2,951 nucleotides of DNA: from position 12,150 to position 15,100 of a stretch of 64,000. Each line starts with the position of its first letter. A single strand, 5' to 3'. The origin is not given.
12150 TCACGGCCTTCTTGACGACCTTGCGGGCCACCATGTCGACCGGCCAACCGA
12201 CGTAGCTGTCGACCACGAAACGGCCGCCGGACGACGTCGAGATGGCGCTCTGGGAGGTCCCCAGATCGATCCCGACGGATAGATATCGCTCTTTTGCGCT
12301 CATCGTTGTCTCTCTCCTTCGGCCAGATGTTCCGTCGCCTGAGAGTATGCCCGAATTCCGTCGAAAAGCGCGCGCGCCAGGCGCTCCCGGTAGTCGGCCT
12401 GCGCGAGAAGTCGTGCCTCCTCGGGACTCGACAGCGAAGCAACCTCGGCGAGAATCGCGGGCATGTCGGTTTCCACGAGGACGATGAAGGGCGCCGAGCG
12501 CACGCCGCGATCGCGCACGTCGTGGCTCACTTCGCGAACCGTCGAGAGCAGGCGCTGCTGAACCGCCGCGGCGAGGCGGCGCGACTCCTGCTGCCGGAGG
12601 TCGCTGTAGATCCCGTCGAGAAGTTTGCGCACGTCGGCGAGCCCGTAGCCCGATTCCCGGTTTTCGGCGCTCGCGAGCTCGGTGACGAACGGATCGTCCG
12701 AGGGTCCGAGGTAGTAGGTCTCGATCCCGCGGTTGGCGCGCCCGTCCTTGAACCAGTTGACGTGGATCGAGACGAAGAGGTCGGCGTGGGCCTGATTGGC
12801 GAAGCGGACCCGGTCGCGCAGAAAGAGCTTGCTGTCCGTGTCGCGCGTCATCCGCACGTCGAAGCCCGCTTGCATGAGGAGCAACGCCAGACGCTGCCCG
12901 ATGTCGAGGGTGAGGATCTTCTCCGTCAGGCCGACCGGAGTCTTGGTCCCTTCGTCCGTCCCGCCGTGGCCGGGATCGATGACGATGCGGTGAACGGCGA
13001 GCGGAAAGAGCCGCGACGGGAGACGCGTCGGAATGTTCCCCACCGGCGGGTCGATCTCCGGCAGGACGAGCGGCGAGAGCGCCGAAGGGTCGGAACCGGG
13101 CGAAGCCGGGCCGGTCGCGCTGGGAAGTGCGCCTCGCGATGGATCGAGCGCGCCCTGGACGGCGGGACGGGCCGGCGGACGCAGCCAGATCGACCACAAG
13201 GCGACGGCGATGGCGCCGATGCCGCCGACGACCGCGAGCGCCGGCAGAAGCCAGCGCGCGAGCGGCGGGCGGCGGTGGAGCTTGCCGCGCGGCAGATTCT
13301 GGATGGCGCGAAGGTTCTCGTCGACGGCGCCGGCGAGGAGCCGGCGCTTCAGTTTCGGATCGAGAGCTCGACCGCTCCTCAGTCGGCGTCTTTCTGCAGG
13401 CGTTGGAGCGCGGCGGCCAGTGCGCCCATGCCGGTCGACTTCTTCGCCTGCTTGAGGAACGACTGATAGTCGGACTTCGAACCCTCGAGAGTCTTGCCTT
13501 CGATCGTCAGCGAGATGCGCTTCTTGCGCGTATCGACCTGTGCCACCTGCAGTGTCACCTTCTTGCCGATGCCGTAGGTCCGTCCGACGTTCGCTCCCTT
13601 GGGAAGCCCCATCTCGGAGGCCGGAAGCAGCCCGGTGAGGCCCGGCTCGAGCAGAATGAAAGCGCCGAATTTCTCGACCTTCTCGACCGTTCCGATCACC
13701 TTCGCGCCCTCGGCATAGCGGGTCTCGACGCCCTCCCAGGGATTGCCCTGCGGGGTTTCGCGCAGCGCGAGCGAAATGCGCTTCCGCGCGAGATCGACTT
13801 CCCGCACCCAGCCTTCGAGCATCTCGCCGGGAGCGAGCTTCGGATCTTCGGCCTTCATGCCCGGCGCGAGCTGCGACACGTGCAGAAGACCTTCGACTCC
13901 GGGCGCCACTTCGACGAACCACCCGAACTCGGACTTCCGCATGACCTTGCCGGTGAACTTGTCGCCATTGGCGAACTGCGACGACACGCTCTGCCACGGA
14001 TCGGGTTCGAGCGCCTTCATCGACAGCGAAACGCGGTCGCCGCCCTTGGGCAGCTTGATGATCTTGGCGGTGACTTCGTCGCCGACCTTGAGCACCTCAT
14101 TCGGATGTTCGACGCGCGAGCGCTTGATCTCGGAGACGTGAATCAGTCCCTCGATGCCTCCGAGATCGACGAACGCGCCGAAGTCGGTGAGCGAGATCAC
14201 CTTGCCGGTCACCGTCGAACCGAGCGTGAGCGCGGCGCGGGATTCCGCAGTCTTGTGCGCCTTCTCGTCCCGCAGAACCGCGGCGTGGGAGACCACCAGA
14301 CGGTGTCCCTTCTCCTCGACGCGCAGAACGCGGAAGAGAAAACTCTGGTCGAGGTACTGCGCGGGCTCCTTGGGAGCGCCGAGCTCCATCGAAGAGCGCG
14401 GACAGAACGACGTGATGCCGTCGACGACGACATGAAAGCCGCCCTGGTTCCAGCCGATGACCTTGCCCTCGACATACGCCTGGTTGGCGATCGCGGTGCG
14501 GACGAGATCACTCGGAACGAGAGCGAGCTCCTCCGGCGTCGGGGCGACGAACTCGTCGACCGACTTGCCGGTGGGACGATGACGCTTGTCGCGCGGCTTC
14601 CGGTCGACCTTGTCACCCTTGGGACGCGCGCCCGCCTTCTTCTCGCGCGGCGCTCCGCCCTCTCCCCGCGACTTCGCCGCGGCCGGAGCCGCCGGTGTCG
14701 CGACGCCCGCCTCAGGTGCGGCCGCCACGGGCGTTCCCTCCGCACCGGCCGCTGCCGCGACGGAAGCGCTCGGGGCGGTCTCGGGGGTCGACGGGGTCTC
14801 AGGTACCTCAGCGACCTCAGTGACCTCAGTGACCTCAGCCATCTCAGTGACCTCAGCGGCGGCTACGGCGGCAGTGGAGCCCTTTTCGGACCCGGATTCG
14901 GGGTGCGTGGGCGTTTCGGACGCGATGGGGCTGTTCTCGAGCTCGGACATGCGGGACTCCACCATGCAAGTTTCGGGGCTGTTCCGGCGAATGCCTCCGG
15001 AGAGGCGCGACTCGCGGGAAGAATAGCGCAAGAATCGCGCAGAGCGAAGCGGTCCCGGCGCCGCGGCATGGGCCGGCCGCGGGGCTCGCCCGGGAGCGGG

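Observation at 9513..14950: Tightly coupled operon: S1-domain protein, membrane Amidase_3, MamK-like actin and PilZ-TM-AMIN protein (candidate c-di-GMP-linked, cytoskeleton-guided peptidoglycan-cleavage module)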

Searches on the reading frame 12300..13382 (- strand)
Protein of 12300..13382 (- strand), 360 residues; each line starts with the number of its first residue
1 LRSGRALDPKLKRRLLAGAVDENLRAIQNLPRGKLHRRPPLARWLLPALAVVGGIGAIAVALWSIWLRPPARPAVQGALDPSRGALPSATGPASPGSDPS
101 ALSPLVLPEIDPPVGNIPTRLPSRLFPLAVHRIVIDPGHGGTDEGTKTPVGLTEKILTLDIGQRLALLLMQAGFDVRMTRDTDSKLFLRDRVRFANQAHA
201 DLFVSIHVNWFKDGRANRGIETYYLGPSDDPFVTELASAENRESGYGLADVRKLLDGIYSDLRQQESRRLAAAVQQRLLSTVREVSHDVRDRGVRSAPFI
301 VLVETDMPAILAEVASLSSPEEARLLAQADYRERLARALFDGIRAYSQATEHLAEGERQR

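Call 6: search_protein_families(library=pfam, proteins=[window:12300-13382:-], max_evalue=0.1)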
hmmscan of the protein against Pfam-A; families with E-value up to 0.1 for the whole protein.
window:12300-13382:- (360 aa): 1 family
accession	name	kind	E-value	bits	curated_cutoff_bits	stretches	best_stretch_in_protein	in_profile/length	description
PF01520.23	Amidase_3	-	5.6e-48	163.7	27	1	133-344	1-173/174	N-acetylmuramoyl-L-alanine amidase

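Call 7: search_protein_families(library=ncbifam, proteins=[window:12300-13382:-], max_evalue=0.1)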
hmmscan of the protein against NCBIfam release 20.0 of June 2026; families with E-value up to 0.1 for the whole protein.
window:12300-13382:- (360 aa): 6 families
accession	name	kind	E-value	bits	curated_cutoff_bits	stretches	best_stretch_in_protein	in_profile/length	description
TIGR02883.1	spore_cwlD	equivalog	1.9e-32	112.9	221.55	2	133-226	3-109/189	N-acetylmuramoyl-L-alanine amidase CwlD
NF007652.1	PRK10319.1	equivalog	8.4e-30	104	400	1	133-351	60-282/291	N-acetylmuramoyl-L-alanine amidase AmiA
NF038267.1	amidase_AmiC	exception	8.2e-26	90.6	700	1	133-347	189-406/407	N-acetylmuramoyl-L-alanine amidase AmiC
NF007751.0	PRK10431.1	equivalog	1.6e-21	76.4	532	2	133-209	194-271/445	N-acetylmuramoyl-L-alanine amidase AmiB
NF038140.1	amidase_Rv3717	exception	1.3e-12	47.7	335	2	137-224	46-137/233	Rv3717 family N-acetylmuramoyl-L-alanine amidase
NF050040.1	horm_taper_TftA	equivalog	0.0022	16.8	500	1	291-353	132-190/450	hormogonium tapered terminus morphoprotein TftA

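Call 53: search_solved_structures(query=window:12300-13382:-, max_evalue=1e-10, show_alignments=3)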
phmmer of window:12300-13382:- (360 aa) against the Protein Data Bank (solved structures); distinct sequences matched with E-value up to 1e-10: 10.
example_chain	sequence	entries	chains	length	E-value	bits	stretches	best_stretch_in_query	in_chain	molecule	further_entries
8c2o_A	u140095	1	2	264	1.2e-28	103.6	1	133-347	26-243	N-acetylmuramoyl-L-alanine amidase AmiA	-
4rn7_A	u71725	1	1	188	2.2e-26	96.1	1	131-230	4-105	N-acetylmuramoyl-L-alanine amidase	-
5emi_A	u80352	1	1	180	6e-25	91.4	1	133-225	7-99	Cell wall hydrolase/autolysin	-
3ne8_A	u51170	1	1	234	2.1e-24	89.6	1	130-350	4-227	N-acetylmuramoyl-l-alanine amidase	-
1jwq_A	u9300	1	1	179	1.8e-19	73.4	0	133-232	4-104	N-ACETYLMURAMOYL-L-ALANINE AMIDASE CwlV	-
4bin_A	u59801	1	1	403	2.1e-19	73.2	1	133-348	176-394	N-ACETYLMURAMOYL-L-ALANINE AMIDASE AMIC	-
8c0j_A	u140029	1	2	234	1.2e-17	67.4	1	133-349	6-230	N-acetylmuramoyl-L-alanine amidase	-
7rag_B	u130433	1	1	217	2.5e-15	59.8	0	125-227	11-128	Germination-specific N-acetylmuramoyl-L-alanine amidase, Autolysin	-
7tj4_B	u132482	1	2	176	3.8e-14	55.9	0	132-225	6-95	LytH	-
5j72_A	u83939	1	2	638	2.7e-13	53.1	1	122-235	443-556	Putative N-acetylmuramoyl-L-alanine amidase,autolysin cwp6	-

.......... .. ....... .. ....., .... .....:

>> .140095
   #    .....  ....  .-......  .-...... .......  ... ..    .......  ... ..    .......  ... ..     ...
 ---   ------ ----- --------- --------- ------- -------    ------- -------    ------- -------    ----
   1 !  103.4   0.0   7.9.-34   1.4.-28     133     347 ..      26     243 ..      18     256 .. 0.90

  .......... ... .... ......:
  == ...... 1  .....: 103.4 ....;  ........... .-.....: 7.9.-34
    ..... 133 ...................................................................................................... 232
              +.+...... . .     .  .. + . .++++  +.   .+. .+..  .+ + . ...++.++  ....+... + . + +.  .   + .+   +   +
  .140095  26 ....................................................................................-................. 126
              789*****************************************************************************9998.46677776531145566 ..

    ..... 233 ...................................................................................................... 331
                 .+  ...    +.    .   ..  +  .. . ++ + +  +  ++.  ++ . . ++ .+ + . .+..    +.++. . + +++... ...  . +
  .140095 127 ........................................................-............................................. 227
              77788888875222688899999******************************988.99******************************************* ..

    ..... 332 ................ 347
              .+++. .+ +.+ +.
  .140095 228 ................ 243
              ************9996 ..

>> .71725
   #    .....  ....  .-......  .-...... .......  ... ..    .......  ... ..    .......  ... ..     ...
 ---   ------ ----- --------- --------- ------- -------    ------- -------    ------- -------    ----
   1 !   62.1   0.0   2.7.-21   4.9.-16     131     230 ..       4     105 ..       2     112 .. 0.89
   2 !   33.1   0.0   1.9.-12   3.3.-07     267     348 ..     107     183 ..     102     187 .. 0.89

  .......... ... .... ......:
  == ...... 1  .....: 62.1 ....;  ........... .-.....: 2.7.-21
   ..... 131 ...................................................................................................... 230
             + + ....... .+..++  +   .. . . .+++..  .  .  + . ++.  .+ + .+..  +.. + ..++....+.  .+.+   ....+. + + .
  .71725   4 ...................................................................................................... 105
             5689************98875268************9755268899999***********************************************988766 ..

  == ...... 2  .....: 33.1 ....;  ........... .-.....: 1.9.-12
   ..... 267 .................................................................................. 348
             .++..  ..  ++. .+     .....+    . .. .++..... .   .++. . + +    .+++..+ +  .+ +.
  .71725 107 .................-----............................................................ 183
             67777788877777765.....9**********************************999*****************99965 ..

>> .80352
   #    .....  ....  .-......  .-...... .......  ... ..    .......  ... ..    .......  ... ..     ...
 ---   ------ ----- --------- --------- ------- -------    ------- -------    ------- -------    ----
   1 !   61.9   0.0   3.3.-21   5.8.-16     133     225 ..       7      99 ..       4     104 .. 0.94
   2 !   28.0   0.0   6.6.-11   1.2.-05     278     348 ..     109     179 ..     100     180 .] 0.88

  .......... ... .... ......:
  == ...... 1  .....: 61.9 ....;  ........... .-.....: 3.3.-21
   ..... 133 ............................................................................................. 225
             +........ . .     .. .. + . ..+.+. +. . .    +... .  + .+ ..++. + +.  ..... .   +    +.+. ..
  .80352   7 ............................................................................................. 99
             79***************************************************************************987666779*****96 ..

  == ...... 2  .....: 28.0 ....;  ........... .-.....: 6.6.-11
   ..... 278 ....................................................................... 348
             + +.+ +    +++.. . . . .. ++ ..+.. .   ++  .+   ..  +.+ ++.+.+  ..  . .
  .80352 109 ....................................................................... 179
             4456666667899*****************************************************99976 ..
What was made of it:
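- On AmiA/B/C-type regulated Amidase_3: Amidases that lack the insertion (4RN7, 5EMI) align in two pieces that skip it (call 53).
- The amidase carries the autoinhibitory insertion and so needs some activator (call 53).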

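Call 63: find_homologous_proteins(query=window:12300-13382:-, max_evalue=1e-10)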
Query window:12300-13382:- (360 aa): 5495 proteins with E <= 1e-10 among 8000 candidates; the best 120 are listed.
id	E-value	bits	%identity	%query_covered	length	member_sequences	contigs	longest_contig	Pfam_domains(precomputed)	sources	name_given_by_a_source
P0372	1.4e-191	654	100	83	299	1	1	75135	PF01520.24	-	-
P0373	3.7e-165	567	74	99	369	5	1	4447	PF01520.24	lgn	-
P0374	1.2e-162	559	75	99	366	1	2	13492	PF01520.24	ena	-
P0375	3.4e-162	558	73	99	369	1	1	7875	PF01520.24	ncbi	-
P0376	2.6e-161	555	73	97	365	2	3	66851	PF01520.24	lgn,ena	-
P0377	3.0e-161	555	75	98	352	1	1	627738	PF01520.24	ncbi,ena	-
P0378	3.3e-161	554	75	97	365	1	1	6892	PF01520.24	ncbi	-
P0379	3.0e-160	551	74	98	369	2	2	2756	PF01520.24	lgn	-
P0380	3.7e-159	548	73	99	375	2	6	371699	PF01520.24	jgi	jgi:N-acetylmuramoyl-L-alanine amidase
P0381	1.6e-157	542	73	98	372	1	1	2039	PF01520.24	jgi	jgi:N-acetylmuramoyl-L-alanine amidase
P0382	2.9e-157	541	72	99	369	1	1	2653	PF01520.24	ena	-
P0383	9.6e-157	540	72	97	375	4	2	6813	PF01520.24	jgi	jgi:N-acetylmuramoyl-L-alanine amidase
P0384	8.8e-156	537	72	98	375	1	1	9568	PF01520.24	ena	-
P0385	1.3e-155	536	69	97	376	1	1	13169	PF01520.24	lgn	-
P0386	2.0e-155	535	71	98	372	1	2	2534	PF01520.24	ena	-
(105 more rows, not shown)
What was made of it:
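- Checked: The public gene call for this very protein starts inside the TM helix and gives 299 aa, whereas relatives are 345-381 aa (call 63).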

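Call 73: predict_structure(alignment_id=A3)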
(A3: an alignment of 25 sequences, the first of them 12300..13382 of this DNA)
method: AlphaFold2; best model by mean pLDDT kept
length: 360 residues; sequences in the alignment: 25
mean_pLDDT: 68.9   pTM: 0.59
mean pLDDT of the five models: 68.9, 66.2, 65.1, 65.0, 63.1
residues with pLDDT >= 90: 64; 70-90: 129; 50-70: 67; < 50: 100
segments of 3 or more residues with pLDDT < 50: 1-5, 36-38, 68-98, 100-116, 215-248, 293-301
pLDDT, mean of each block of 10 residues (from residue 1): 50 71 75 55 70 84 63 40 42 43 38 49 73 86 69 89 97 96 84 89 86 50 35 44 47 66 82 87 78 46 68 76 89 95 91 77
secondary structure, 60 per line:
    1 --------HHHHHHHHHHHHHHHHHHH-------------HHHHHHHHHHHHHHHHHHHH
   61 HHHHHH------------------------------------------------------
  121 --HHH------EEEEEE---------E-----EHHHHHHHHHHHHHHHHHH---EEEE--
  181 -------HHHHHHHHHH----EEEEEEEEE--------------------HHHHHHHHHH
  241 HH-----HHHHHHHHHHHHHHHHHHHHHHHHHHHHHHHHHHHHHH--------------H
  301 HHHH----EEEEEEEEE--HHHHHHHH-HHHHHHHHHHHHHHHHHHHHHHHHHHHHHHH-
elements in order: H9-27 H41-66 E132-137 H154-171 E175-178 H188-197 E202-210 H231-242 H248-285 H300-304 E309-317 H320-327 H329-359
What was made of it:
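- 13302..13358 (-): Conserved cytoplasmic N-terminal amphipathic helix of the amidase (aa 9-27, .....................). Proposed docking site for the actin filament. AF2 predicts a helix at 9-27 (call 73).
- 13185..13262 (-): Transmembrane helix of the amidase (aa 41-66), followed by a disordered Pro-rich periplasmic linker (aa 68-116). AF2 helix 41-66, and linker with pLDDT below 50 (call 73).
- On AmiA/B/C-type regulated Amidase_3: In the AF2 model, residues 215-248, which cover part of the insertion, have pLDDT below 50 (call 73).
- Checked: It has a predicted 26-residue TM helix (call 73).
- The AF2 architecture is helix 9-27, TM 41-66, disordered 68-116, then the catalytic domain (call 73). 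A single TM helix followed by a disordered tether is a poor conduit for allosteric activation (call 73). The amidase is AmiA-like with a regulatory insertion and a membrane anchor (calls 53, 73).
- Tried and rejected: The AF2 helix is 26 residues long (call 73).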

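Call 75: search_protein_families(library=padloc, proteins=[window:12300-13382:-], max_evalue=0.001)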
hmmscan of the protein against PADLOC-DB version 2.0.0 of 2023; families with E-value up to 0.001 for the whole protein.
window:12300-13382:- (360 aa): 0 families

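Call 76: search_protein_families(library=phrogs, proteins=[window:12300-13382:-], max_evalue=0.001)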
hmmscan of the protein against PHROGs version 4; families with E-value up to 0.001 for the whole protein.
window:12300-13382:- (360 aa): 3 families
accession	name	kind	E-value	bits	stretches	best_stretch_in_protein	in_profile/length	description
phrog_435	-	lysis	2.7e-29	103.6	2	131-227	113-208/556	endolysin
phrog_2742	-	lysis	7.7e-22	79.1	2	132-224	3-98/318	endolysin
phrog_12727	-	lysis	5.9e-05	23.5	1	130-209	162-241/393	endolysin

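Call 82: fold_search(model_id=the predicted structure, library=pdb)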
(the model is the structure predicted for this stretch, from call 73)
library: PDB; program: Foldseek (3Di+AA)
matches with E <= 10: 1108; with E <= 0.001: 31
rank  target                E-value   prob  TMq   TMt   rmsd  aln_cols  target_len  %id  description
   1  8c2o_A                2.7e-12  1.00  0.42  0.64   9.8       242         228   28  Structure of E. coli AmiA (released 2023-06-14)
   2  8c2o_B                7.3e-12  1.00  0.44  0.67   9.8       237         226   28  Structure of E. coli AmiA (released 2023-06-14)
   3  4rn7                  1.2e-10  1.00  0.43  0.80   4.4       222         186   32  The crystal structure of N-acetylmuramoyl-L-alanine amidase from Clostridium difficile 630 (released 2014-11-05)
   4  5emi                  4.9e-10  1.00  0.40  0.76   5.6       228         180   28  N-acetylmuramoyl-L-alanine amidase AmiC2 of Nostoc punctiforme (released 2016-02-10)
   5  8c0j_A                7.6e-10  1.00  0.40  0.68   6.3       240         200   25  Structure of AmiB enzymatic domain bound to the EnvC LytM domain (released 2023-06-14)
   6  4bin                  7.6e-10  1.00  0.39  0.40  11.1       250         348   22  Crystal structure of the E. coli N-acetylmuramoyl-L-alanine amidase AmiC (released 2013-08-21)
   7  7rag_B                1.2e-09  1.00  0.40  0.71   5.6       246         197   23  Structure of the CwlD amidase from Clostridioides difficile in complex with the GerS lipoprotein (released 2021-09-08)
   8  3ne8                  2.3e-09  1.00  0.45  0.69   9.0       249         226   25  The crystal structure of a domain from N-acetylmuramoyl-l-alanine amidase of Bartonella henselae str. Houston-1 (released 2010-07-14)
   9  8c0j_C                4.4e-09  1.00  0.39  0.68   5.2       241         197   24  Structure of AmiB enzymatic domain bound to the EnvC LytM domain (released 2023-06-14)
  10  9a7d_A                8.4e-09  1.00  0.40  0.28   9.4       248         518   24  Integrative model of YRVJ-YACD by crosslinking MS and deep learning (released 2024-09-18)
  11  4lq6                  6.0e-08  1.00  0.40  0.66   7.2       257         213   18  Crystal structure of Rv3717 reveals a novel amidase from M. tuberculosis (released 2013-12-04)
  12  1jwq                  6.3e-08  1.00  0.39  0.73   4.6       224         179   27  Structure of the catalytic domain of CwlV, N-acetylmuramoyl-L-alanine amidase from Bacillus(Paenibacillus) polymyxa var. (released 2003-11-18)
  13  9cun                  8.8e-08  1.00  0.40  0.66   7.2       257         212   18  Crystal structure of Ami1 from M. tuberculosis in complex with a tetrazole compound (released 2024-11-20)
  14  4m6h_A                1.5e-07  1.00  0.40  0.73   6.6       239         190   19  Structure of the reduced, metal-free form of Mycobacterium tuberculosis peptidoglycan amidase Rv3717 (released 2013-09-18)
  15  7b3n_D                1.5e-07  1.00  0.34  0.69   7.1       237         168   19  AmiP amidase-3 from Thermus parvatiensis (released 2022-06-22)
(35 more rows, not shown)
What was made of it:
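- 12351..12986 (-): Amidase_3 catalytic domain, including the AmiA/B/C-type regulatory insertion (about aa 231-266). Calls 6, 53, 82.
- Closest known: MreBH-LytE. Same: LytH is a membrane-anchored Amidase_3 enzyme that needs a dedicated partner (PDB 7TJ4 among the fold hits, call 82).
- Partner-dependent Amidase_3 structures are among the fold matches (call 82).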

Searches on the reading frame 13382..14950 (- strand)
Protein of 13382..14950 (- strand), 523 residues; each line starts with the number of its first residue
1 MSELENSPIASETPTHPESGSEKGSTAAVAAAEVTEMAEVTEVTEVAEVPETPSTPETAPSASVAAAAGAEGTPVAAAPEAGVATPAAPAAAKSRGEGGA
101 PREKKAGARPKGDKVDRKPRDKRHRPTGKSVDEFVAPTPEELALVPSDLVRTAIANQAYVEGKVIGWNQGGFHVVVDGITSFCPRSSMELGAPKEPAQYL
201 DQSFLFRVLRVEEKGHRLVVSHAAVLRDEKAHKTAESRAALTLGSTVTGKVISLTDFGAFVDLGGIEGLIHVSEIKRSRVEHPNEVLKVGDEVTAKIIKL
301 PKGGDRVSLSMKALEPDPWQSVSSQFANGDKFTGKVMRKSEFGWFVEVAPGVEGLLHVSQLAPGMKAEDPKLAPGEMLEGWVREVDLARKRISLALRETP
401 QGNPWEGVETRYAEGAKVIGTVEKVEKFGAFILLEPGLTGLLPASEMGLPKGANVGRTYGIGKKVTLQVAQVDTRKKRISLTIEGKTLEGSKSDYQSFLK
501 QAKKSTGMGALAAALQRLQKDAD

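Call 6: search_protein_families(library=pfam, proteins=[window:13382-14950:-], max_evalue=0.1)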
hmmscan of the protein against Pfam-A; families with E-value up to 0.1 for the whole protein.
seq(523 aa): 3 families
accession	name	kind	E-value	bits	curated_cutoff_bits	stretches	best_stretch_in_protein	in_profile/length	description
PF00575.29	S1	-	6.6e-55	183.8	22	4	244-312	5-74/74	S1 RNA binding domain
PF23459.1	S1_RRP5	-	1.7e-15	57.7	27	2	242-310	2-71/72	RRP5 S1 domain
PF13509.12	S1_2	-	7.6e-08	32.8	21.8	1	243-277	1-36/61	S1 domain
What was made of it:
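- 13379..14965 (-): S1-domain protein: four S1 domains after an acidic low-complexity N-terminus. An upstream neighbour and probably co-transcribed, but not part of the conserved module. Pfam S1 x4 (call 6).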

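Call 7: search_protein_families(library=ncbifam, proteins=[window:13382-14950:-], max_evalue=0.1)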
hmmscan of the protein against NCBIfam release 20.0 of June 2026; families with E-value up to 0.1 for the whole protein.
seq(523 aa): 34 families (the best 25 are shown)
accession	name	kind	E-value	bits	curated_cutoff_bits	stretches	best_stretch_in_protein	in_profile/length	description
NF010379.0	PRK13806.1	equivalog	2.6e-100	336.4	648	1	149-517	108-485/491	30S ribosomal protein S1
NF005208.0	PRK06676.1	equivalog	3.5e-92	309.4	368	2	151-398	101-349/391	30S ribosomal protein S1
NF004952.0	PRK06299.1-2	equivalog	6.4e-90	302.1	524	1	150-489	125-464/580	30S ribosomal protein S1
NF000907.0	PRK00087.1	equivalog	6.4e-86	289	624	2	150-398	383-634/671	bifunctional 4-hydroxy-3-methylbut-2-enyl diphosphate reductase/30S ribosomal protein S1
TIGR00717.1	rpsA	equivalog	1.5e-80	271.2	577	1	151-504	95-446/516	30S ribosomal protein S1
NF004954.0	PRK06299.1-4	equivalog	1.3e-78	264.6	727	1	151-506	99-452/560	30S ribosomal protein S1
NF004955.0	PRK06299.1-5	equivalog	8.8e-76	255.3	878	1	153-493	108-448/566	30S ribosomal protein S1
NF004951.0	PRK06299.1-1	equivalog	3.9e-71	240.1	918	1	152-506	100-452/556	30S ribosomal protein S1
NF004953.0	PRK06299.1-3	equivalog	1.6e-70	238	720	1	148-483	118-455/580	30S ribosomal protein S1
NF005911.0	PRK07899.1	equivalog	3e-58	197.7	691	2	156-362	122-327/486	30S ribosomal protein S1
NF004956.0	PRK06299.1-6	equivalog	2e-53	181.9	711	1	157-499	116-452/554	30S ribosomal protein S1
NF005973.0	PRK08059.1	equivalog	1.9e-38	131.4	148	3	241-318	5-83/123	S1 domain-containing post-transcriptional regulator GSP13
NF040579.1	S1_dom_CvfD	subfamily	9.3e-38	129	117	3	243-318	3-79/113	CvfD/Ygs/GSP13 family RNA-binding post-transcriptional regulator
NF005639.0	PRK07400.1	equivalog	1.5e-36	125.9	460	2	150-322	112-275/318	30S ribosomal protein S1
NF008805.1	PRK11824.1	equivalog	2.8e-33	115.3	471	3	211-313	580-682/683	polyribonucleotide nucleotidyltransferase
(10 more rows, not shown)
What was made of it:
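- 13379..14965 (-): Below all rpsA cut-offs (call 7).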
